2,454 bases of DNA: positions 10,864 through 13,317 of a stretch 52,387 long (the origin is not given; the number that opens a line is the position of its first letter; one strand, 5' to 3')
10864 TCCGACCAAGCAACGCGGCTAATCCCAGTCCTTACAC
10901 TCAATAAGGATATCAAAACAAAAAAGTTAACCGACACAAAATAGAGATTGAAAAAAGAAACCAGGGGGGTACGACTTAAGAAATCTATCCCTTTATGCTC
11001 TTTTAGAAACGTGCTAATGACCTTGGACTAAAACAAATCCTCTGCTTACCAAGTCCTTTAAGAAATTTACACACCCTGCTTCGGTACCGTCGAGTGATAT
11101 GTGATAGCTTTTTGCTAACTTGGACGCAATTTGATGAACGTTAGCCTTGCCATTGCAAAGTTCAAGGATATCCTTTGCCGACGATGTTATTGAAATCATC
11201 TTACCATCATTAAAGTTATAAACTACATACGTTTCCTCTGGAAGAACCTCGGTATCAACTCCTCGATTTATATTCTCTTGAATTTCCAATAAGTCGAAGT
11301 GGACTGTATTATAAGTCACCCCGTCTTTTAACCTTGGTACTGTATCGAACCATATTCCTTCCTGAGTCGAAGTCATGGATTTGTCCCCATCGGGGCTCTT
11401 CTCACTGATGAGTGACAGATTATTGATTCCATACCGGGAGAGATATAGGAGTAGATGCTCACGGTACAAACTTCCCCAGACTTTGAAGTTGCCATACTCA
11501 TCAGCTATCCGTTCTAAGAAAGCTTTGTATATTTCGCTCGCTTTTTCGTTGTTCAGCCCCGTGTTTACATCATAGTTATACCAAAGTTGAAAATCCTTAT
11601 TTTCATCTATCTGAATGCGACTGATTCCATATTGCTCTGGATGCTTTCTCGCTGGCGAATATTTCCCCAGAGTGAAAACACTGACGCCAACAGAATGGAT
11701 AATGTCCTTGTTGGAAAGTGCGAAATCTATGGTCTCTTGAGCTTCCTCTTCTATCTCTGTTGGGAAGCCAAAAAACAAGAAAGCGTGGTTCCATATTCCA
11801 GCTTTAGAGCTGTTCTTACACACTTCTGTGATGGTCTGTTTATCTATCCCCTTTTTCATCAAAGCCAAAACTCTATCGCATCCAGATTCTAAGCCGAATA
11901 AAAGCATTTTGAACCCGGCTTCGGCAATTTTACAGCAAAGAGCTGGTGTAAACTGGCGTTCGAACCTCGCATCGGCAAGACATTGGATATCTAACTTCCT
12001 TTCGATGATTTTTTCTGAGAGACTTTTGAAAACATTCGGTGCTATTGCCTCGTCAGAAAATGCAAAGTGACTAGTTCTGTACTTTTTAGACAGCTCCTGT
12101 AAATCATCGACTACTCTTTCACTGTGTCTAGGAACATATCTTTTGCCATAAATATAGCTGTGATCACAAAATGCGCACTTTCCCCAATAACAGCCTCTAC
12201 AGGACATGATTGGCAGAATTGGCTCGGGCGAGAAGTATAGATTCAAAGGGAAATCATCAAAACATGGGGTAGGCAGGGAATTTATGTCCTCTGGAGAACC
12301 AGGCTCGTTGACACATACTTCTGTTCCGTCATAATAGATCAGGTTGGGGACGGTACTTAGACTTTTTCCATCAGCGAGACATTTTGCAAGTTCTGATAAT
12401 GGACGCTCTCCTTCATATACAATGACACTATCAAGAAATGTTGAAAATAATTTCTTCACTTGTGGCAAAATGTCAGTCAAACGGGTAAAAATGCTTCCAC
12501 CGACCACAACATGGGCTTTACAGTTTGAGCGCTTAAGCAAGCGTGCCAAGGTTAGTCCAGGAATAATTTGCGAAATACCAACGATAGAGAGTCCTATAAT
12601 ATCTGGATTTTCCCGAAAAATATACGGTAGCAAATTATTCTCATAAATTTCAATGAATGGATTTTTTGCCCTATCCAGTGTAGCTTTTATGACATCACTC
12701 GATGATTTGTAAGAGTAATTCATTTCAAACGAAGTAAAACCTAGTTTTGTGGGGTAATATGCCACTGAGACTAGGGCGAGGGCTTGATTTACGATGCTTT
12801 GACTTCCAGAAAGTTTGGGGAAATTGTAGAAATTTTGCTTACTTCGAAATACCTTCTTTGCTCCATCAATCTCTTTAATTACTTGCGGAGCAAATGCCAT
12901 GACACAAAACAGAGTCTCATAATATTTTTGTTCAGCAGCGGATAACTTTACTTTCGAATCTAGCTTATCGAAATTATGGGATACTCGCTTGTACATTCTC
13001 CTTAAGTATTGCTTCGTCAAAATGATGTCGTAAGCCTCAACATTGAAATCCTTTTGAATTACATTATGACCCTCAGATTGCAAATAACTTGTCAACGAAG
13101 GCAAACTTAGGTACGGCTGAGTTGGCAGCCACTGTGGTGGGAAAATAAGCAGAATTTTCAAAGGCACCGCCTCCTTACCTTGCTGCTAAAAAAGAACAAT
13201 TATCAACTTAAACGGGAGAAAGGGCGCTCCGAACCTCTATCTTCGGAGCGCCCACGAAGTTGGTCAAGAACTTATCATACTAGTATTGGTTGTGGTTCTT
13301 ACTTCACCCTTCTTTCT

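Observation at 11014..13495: Peptide - hairpin - B12-type radical SAM with fused PqqD/RRE domain: candidate undescribed RiPP pathway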

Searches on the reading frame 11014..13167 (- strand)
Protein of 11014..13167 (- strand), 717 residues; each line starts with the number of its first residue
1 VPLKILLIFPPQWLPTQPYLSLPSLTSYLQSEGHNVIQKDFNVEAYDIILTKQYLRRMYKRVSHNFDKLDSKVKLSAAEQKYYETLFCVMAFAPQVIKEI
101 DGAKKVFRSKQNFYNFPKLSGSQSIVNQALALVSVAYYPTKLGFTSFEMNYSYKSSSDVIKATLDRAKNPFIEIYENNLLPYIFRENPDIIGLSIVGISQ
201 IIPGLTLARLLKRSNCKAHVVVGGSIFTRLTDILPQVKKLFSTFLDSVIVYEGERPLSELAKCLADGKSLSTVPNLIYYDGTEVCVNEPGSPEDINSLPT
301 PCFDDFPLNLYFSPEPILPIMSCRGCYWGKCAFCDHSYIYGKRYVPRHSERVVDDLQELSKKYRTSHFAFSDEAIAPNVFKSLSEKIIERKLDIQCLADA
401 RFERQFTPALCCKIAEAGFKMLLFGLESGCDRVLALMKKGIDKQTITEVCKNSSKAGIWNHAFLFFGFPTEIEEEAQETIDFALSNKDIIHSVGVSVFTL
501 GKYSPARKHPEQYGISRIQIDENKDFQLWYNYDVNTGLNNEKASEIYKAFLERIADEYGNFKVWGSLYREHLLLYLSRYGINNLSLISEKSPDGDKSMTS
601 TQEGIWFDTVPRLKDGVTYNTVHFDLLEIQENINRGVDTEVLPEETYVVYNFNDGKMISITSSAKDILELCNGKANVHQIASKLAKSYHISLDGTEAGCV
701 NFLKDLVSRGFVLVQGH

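Call 4: search_protein_families(library=pfam, proteins=[window:11014-13167:-], max_evalue=1)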
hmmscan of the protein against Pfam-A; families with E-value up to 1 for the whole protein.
window:11014-13167:- (717 aa): 4 families
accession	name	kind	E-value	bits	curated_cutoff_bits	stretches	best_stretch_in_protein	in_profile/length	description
PF04055.27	Radical_SAM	-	3.9e-14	53.6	29.5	1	323-483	4-166/166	Radical SAM superfamily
PF05402.18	PqqD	-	1e-09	39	23.4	1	647-712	2-67/67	Coenzyme PQQ synthesis protein D (PqqD)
PF02310.24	B12-binding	-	2.6e-06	27.7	32.1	1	179-260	43-120/121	B12 binding domain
PF22065.2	Cep192_D7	-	0.0015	18.8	27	1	73-143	26-94/125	Cep192 domain 7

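Call 5: search_protein_families(library=ncbifam, proteins=[window:11014-13167:-], max_evalue=1)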
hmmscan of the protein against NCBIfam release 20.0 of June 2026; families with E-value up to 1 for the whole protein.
window:11014-13167:- (717 aa): 31 families (the best 25 are shown)
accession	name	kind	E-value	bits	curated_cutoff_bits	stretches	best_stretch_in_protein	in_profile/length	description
TIGR03975.1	rSAM_ocin_1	subfamily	1.3e-35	123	281.85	1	158-519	100-463/606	RiPP maturation radical SAM C-methyltransferase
NF050148.1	rSAM_ApyD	equivalog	1.6e-29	102.8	750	1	182-482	69-362/645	RiPP biosynthesis radical SAM protein ApyD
TIGR04479.1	bcpD_PhpK_rSAM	subfamily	1.6e-28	99.4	600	1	182-516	105-437/504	PhpK family radical SAM P-methyltransferase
TIGR04072.2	rSAM_ladder_B12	equivalog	4.6e-23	81.5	360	1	213-481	94-344/443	lipid biosynthesis B12-binding/radical SAM protein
TIGR03471.1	HpnJ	equivalog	6.1e-20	71.5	577.6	1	261-485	133-364/472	hopanoid biosynthesis associated radical SAM protein HpnJ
TIGR04014.1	B12_SAM_MJ_0865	equivalog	8.9e-19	67.6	360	1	189-483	40-333/434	methyl-coenzyme M reductase glutamine C-methyltransferase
NF038361.1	rSAM_Sden_1168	equivalog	1.7e-18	66.5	575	1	174-495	127-458/560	Sden_1168 family B12-binding radical SAM P-methyltransferase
TIGR04013.1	B12_SAM_MJ_1487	hypoth_equivalog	1.1e-17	64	251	2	157-364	13-197/382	TIGR04013 family B12-binding domain/radical SAM domain-containing protein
TIGR04385.1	B12_rSAM_cofa1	equivalog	6.4e-16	58.6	450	1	168-488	47-366/438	B12 lower ligand biosynthesis radical SAM protein BzaD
TIGR04367.1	HpnR_B12_rSAM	equivalog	1.2e-11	43.8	650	1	185-458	58-325/490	hopanoid C-3 methylase HpnR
TIGR02026.1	BchE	equivalog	2.8e-11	43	481.35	1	178-486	54-365/497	magnesium-protoporphyrin IX monomethyl ester anaerobic oxidative cyclase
TIGR04190.1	B12_SAM_Ta0216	equivalog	2.2e-10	39.8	500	2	312-485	214-393/554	TIGR04190 family B12-binding domain/radical SAM domain protein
NF040542.1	rSAM_RCCLKC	equivalog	2.1e-09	37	450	1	170-473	32-338/423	arsinothricin biosynthesis radical SAM protein ArsL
NF045585.1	rSAM_slr0320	equivalog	1.1e-08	34.1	775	1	320-485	238-404/511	photosystem II high light acclimation radical SAM protein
TIGR03960.1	rSAM_fuse_unch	hypoth_equivalog_domain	5.9e-07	28.4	462.3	1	323-483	259-421/605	TIGR03960 family B12-binding radical SAM protein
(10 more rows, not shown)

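Call 9: find_homologous_proteins(query=window:11014-13167:-, max_evalue=0.00001)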
Query window:11014-13167:- (717 aa): 2182 proteins with E <= 0.00001 among 8000 candidates; the best 120 are listed.
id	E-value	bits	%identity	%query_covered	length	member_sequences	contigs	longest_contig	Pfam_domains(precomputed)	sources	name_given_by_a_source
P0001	0.0e+0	1648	100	100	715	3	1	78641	PF04055.28,PF05402.19,PF02310.25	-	-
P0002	0.0e+0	1328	81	99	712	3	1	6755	PF04055.28,PF05402.19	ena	-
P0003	0.0e+0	1310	80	99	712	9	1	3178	PF04055.28,PF05402.19,PF02310.25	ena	-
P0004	0.0e+0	1303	80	99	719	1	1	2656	PF04055.28,PF05402.19,PF02310.25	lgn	-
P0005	0.0e+0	1228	81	92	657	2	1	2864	PF04055.28,PF05402.19,PF02310.25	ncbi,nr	ncbi:MAG: PqqD family peptide modification chaperone [Candidatus Aminicenantes bacterium]|nr:PqqD fa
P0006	0.0e+0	1217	74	99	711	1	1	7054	PF04055.28,PF05402.19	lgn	-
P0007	0.0e+0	1152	70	99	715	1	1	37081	PF04055.28,PF05402.19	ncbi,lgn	-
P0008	0.0e+0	1043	72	92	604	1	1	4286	PF04055.28,PF05402.19,PF02310.25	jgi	jgi:hypothetical protein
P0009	5.5e-283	958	59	99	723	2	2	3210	PF04055.28,PF05402.19,PF02310.25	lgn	-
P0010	3.4e-259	880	55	99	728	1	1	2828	PF04055.28,PF05402.19,PF02310.25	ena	-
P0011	1.7e-247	841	54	99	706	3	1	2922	PF04055.28,PF05402.19,PF02310.25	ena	-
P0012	1.3e-220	752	57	82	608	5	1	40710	PF04055.28,PF02310.25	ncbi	-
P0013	2.5e-219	748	48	99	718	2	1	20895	PF04055.28,PF05402.19,PF02310.25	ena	-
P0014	7.4e-216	737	48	99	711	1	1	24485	PF04055.28,PF05402.19,PF02310.25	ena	-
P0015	3.3e-215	734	48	99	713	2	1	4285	PF04055.28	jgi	-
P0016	2.5e-209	715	48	99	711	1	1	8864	PF04055.28,PF05402.19,PF02310.25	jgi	jgi:anaerobic magnesium-protoporphyrin IX monomethyl ester cyclase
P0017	3.5e-209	715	45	99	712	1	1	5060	PF04055.28,PF05402.19,PF02310.25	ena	-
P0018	7.6e-209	713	46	99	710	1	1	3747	PF04055.28,PF05402.19,PF02310.25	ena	-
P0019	1.4e-205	703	45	100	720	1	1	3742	PF04055.28,PF02310.25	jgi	-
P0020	2.8e-205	702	45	99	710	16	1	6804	PF04055.28,PF05402.19,PF02310.25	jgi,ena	jgi:hypothetical protein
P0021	9.8e-203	693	45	99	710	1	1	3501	PF04055.28,PF05402.19,PF02310.25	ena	-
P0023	2.8e-201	688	46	97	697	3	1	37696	PF04055.28,PF05402.19,PF02310.25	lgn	-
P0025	1.8e-200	686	44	99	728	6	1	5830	PF04055.28,PF05402.19,PF02310.25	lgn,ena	-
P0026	5.2e-200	684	45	99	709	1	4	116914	PF04055.28,PF05402.19,PF02310.25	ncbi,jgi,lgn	jgi:anaerobic magnesium-protoporphyrin IX monomethyl ester cyclase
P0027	5.8e-200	684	46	99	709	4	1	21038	PF04055.28,PF05402.19,PF02310.25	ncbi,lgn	-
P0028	3.2e-199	682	45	99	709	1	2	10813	PF04055.28,PF05402.19,PF02310.25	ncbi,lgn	-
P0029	6.2e-199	681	46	99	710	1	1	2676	PF04055.28,PF05402.19,PF02310.25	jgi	jgi:anaerobic magnesium-protoporphyrin IX monomethyl ester cyclase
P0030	6.9e-199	681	45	99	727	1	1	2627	PF04055.28,PF05402.19,PF02310.25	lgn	-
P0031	1.1e-198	680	46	99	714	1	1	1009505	PF04055.28,PF05402.19,PF02310.25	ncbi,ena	-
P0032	1.2e-198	680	45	99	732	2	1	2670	PF04055.28,PF05402.19,PF02310.25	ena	-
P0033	1.7e-198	679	46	99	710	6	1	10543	PF04055.28,PF05402.19,PF02310.25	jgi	jgi:radical SAM superfamily enzyme YgiQ (UPF0313 family)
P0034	2.7e-198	679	44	99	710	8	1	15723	PF04055.28,PF05402.19,PF02310.25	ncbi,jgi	jgi:hypothetical protein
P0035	2.1e-197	676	45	99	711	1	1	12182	PF04055.28,PF05402.19,PF02310.25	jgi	jgi:anaerobic magnesium-protoporphyrin IX monomethyl ester cyclase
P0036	9.3e-197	673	45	99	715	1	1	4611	PF04055.28,PF05402.19,PF02310.25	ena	-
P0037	1.5e-196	673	45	99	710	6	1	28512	PF04055.28,PF05402.19,PF02310.25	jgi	jgi:radical SAM superfamily enzyme YgiQ (UPF0313 family)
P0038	2.9e-196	672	44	99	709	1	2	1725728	PF04055.28,PF05402.19,PF02310.25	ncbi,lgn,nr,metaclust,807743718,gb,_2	ncbi:hypothetical protein DGWBC_1582 [Dehalogenimonas sp. WBC-2]|nr:hypothetical protein DGWBC_1582 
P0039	1.0e-195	670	45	99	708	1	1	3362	PF04055.28,PF05402.19,PF02310.25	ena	-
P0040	2.2e-195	669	46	97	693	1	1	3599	PF04055.28,PF05402.19,PF02310.25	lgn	-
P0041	2.1e-194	666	44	99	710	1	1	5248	PF04055.28,PF05402.19,PF02310.25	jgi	jgi:anaerobic magnesium-protoporphyrin IX monomethyl ester cyclase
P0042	1.1e-193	663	45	99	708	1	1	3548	PF04055.28,PF05402.19,PF02310.25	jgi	jgi:anaerobic magnesium-protoporphyrin IX monomethyl ester cyclase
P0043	2.2e-193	662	44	99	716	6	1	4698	PF04055.28,PF05402.19,PF02310.25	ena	-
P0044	3.9e-193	662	44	100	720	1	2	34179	PF04055.28,PF05402.19,PF02310.25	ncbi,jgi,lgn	jgi:hypothetical protein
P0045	4.2e-193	661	44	99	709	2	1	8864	PF04055.28,PF02310.25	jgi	jgi:anaerobic magnesium-protoporphyrin IX monomethyl ester cyclase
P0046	7.0e-193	661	45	99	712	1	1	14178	PF04055.28,PF05402.19,PF02310.25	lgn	-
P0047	1.1e-192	660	45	99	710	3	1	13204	PF04055.28,PF05402.19,PF02310.25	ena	-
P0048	1.2e-192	660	43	99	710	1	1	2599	PF04055.28,PF05402.19,PF02310.25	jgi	jgi:anaerobic magnesium-protoporphyrin IX monomethyl ester cyclase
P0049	1.3e-192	660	45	99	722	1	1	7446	PF04055.28,PF02310.25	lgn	-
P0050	1.3e-191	656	42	99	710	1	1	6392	PF04055.28,PF05402.19,PF02310.25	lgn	-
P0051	2.7e-191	655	44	98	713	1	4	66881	PF04055.28,PF02310.25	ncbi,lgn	-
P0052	1.2e-190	653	42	100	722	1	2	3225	PF04055.28,PF05402.19,PF02310.25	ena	-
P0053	3.1e-190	652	44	98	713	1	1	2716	PF04055.28,PF02310.25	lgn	-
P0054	3.2e-190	652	44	98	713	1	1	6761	PF04055.28,PF02310.25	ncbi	-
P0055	5.7e-190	651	44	98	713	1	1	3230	PF04055.28,PF02310.25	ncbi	-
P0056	6.1e-190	651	43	100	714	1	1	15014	PF04055.28,PF02310.25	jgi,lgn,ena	-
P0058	2.1e-189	649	44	98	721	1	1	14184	PF04055.28,PF05402.19,PF02310.25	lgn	-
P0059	3.7e-189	648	43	98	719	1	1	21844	PF04055.28,PF05402.19,PF02310.25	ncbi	-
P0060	5.7e-189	648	44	99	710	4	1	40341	PF04055.28,PF05402.19,PF02310.25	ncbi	-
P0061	1.1e-188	647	43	99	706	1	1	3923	PF04055.28,PF05402.19,PF02310.25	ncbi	-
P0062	2.5e-188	646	43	98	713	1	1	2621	PF04055.28,PF02310.25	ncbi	-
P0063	3.3e-188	645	43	99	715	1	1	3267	PF04055.28,PF05402.19,PF02310.25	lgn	-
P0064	3.4e-188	645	42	99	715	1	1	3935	PF04055.28,PF05402.19,PF02310.25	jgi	jgi:anaerobic magnesium-protoporphyrin IX monomethyl ester cyclase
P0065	1.6e-187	643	44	99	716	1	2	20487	PF04055.28,PF02310.25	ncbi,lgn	-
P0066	2.1e-187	643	43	98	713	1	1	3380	PF04055.28,PF02310.25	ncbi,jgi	jgi:radical SAM superfamily enzyme YgiQ (UPF0313 family)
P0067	6.2e-187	641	44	97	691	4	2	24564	PF04055.28,PF05402.19,PF02310.25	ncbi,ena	-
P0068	6.3e-187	641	44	99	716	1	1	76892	PF04055.28,PF05402.19,PF02310.25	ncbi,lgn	-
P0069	7.7e-187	641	43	98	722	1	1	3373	PF04055.28,PF02310.25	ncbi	ncbi:MAG: radical SAM protein [Candidatus Methanoperedens sp.]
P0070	1.0e-186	640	43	98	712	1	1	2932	PF04055.28,PF05402.19,PF02310.25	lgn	-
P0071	1.4e-186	640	43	99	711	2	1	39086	PF04055.28,PF05402.19,PF02310.25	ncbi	-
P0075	8.9e-186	637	42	98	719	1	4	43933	PF04055.28,PF05402.19,PF02310.25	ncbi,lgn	-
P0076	1.1e-185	637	44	99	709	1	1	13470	PF04055.28,PF05402.19,PF02310.25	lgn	-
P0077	1.2e-185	637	43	99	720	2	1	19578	PF04055.28,PF05402.19,PF02310.25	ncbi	-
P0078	1.7e-185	636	44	97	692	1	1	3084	PF04055.28,PF02310.25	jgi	jgi:radical SAM superfamily enzyme YgiQ (UPF0313 family)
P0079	2.5e-185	636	43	98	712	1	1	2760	PF04055.28,PF05402.19,PF02310.25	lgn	-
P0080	4.1e-185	635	42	98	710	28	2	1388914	PF04055.28,PF05402.19,PF02310.25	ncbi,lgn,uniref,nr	ncbi:B12-binding domain-containing radical SAM protein [Dehalococcoides mccartyi]|uniref:PqqD family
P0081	1.2e-184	633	42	98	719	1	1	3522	PF04055.28,PF05402.19,PF02310.25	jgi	-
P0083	2.4e-184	632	49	80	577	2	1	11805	PF04055.28,PF02310.25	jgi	jgi:anaerobic magnesium-protoporphyrin IX monomethyl ester cyclase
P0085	8.0e-184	631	43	99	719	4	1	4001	PF04055.28,PF05402.19,PF02310.25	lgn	-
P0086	1.1e-183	630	43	99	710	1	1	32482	PF04055.28,PF02310.25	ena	-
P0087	1.5e-183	630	42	98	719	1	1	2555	PF04055.28,PF02310.25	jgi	jgi:anaerobic magnesium-protoporphyrin IX monomethyl ester cyclase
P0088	1.5e-183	630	43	98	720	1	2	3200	PF04055.28,PF05402.19,PF02310.25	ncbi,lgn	-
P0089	1.7e-183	630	43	98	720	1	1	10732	PF04055.28,PF05402.19,PF02310.25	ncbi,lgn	-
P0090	1.8e-183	630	41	99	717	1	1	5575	PF04055.28,PF05402.19,PF02310.25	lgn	-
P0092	7.9e-183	627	43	99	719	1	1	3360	PF04055.28,PF02310.25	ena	-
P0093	8.8e-183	627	42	99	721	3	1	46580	PF04055.28,PF05402.19,PF02310.25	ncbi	-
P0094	2.4e-182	626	42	98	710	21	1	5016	PF04055.28,PF05402.19,PF02310.25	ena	-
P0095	3.2e-182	625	41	98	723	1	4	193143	PF04055.28,PF05402.19,PF02310.25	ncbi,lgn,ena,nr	ncbi:MAG: PqqD family peptide modification chaperone [Candidatus Methanoperedens sp.]|nr:PqqD family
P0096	4.6e-182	625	44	99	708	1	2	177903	PF04055.28,PF02310.25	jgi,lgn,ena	-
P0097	8.1e-182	624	42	99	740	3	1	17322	PF04055.28,PF02310.25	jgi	-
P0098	1.1e-181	624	44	99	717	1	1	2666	PF04055.28,PF05402.19,PF02310.25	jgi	jgi:radical SAM superfamily enzyme YgiQ (UPF0313 family)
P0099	2.3e-181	623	43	99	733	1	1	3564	PF04055.28,PF02310.25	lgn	-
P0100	2.5e-181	622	40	99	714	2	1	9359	PF04055.28,PF05402.19,PF02310.25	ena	-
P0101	2.6e-181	622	42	99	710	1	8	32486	PF04055.28,PF05402.19,PF02310.25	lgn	-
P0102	3.7e-181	622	42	98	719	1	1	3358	PF04055.28,PF05402.19,PF02310.25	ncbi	-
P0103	4.7e-181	622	41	99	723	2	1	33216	PF04055.28,PF05402.19,PF02310.25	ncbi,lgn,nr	ncbi:MAG: PqqD family peptide modification chaperone [Candidatus Methanoperedens sp.]|nr:PqqD family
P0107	1.1e-180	620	42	98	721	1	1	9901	PF04055.28,PF02310.25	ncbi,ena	-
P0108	2.7e-180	619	47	86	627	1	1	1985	PF04055.28,PF02310.25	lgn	-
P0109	3.8e-180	619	41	98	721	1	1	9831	PF04055.28,PF05402.19,PF02310.25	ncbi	-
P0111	5.3e-180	618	42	98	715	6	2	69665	PF04055.28,PF05402.19,PF02310.25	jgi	jgi:hypothetical protein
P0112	8.2e-180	617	42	98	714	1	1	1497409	PF04055.28,PF05402.19,PF02310.25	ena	-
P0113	1.1e-179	617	42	98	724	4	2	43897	PF04055.28,PF02310.25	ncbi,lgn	-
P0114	1.4e-179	617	43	98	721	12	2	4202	PF04055.28,PF02310.25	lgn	-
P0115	1.5e-179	617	41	98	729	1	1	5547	PF04055.28,PF02310.25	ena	-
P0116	1.5e-179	617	42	98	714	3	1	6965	PF04055.28,PF05402.19,PF02310.25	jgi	jgi:anaerobic magnesium-protoporphyrin IX monomethyl ester cyclase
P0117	1.7e-179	616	42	98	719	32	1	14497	PF04055.28,PF05402.19,PF02310.25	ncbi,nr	ncbi:Bacteriochlorophyllide d C-12(1)-methyltransferase [Methanosarcinales archaeon]|nr:Bacteriochlo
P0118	2.6e-179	616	41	99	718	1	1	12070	PF04055.28,PF02310.25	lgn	-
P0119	2.6e-179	616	41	99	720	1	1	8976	PF04055.28,PF05402.19,PF02310.25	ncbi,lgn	-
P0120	1.0e-178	614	42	98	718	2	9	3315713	PF04055.28,PF02310.25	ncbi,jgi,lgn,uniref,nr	ncbi:Fe-S oxidoreductase [Candidatus Methanoperedens nitroreducens]|uniref:Fe-S oxidoreductase n=1 T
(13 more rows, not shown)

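Call 10: search_solved_structures(query=window:11014-13167:-, max_evalue=0.01, show_alignments=2)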
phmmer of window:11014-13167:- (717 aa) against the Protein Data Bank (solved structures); distinct sequences matched with E-value up to 0.01: 1.
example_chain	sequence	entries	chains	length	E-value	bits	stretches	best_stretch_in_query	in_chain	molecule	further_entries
9ccb_A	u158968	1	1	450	1.3e-09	39.9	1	243-483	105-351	Radical SAM core domain-containing protein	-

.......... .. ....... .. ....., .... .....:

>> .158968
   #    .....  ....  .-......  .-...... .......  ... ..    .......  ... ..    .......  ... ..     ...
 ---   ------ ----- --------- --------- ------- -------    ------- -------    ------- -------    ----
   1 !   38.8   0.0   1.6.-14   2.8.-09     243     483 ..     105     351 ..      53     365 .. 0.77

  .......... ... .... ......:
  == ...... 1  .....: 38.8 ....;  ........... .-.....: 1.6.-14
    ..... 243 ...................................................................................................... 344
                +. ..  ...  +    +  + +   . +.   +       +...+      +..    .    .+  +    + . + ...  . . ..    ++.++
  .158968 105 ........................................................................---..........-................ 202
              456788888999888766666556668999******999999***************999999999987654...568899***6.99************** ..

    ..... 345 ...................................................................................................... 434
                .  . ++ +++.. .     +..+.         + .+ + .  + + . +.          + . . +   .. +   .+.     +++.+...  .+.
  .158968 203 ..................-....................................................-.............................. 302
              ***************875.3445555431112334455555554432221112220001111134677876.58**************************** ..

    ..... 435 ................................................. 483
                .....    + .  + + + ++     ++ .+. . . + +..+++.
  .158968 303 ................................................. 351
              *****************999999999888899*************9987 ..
